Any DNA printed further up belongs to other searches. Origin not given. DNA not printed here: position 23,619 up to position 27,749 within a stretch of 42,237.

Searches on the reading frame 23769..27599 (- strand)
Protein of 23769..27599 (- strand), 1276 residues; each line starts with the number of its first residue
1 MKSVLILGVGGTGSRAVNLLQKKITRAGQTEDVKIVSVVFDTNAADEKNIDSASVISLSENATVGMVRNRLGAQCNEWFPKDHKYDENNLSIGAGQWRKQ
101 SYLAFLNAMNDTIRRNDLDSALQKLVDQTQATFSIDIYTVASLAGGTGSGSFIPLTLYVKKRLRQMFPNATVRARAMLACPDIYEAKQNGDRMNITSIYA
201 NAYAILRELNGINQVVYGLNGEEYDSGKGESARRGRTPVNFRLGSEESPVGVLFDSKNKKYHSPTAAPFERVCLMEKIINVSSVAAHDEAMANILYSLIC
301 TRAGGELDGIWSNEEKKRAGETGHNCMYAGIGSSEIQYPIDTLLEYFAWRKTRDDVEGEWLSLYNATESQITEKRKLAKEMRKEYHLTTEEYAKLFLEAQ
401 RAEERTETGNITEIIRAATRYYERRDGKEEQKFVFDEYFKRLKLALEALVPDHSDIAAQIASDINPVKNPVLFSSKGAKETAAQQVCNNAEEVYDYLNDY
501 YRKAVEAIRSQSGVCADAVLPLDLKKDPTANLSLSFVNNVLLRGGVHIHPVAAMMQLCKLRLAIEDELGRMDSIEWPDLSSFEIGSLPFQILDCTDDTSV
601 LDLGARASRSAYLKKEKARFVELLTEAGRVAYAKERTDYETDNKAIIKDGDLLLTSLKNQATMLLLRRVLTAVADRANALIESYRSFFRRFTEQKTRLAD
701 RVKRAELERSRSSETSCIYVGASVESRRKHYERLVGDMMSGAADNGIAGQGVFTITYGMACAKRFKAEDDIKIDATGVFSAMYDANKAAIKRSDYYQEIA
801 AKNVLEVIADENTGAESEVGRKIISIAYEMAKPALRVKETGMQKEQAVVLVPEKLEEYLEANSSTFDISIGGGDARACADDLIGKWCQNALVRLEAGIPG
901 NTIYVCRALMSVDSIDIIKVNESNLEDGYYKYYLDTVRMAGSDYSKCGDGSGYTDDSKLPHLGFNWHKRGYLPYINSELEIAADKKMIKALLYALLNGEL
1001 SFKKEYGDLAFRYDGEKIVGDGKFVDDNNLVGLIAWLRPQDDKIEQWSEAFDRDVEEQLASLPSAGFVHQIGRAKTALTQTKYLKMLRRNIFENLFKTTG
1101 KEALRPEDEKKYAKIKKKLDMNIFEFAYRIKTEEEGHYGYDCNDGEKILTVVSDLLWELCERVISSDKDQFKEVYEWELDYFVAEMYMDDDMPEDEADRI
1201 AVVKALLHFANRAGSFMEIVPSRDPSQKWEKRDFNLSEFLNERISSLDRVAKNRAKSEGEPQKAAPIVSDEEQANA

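Call 56: search_protein_families(library=pfam, proteins=[window:23769-27599:-], max_evalue=0.00001)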
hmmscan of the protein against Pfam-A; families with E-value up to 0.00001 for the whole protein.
window:23769-27599:- (1276 aa): 1 family
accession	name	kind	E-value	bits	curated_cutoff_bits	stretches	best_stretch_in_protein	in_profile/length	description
PF13809.12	Tubulin_2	-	2.4e-36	126.2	27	1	5-350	1-349/356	Tubulin like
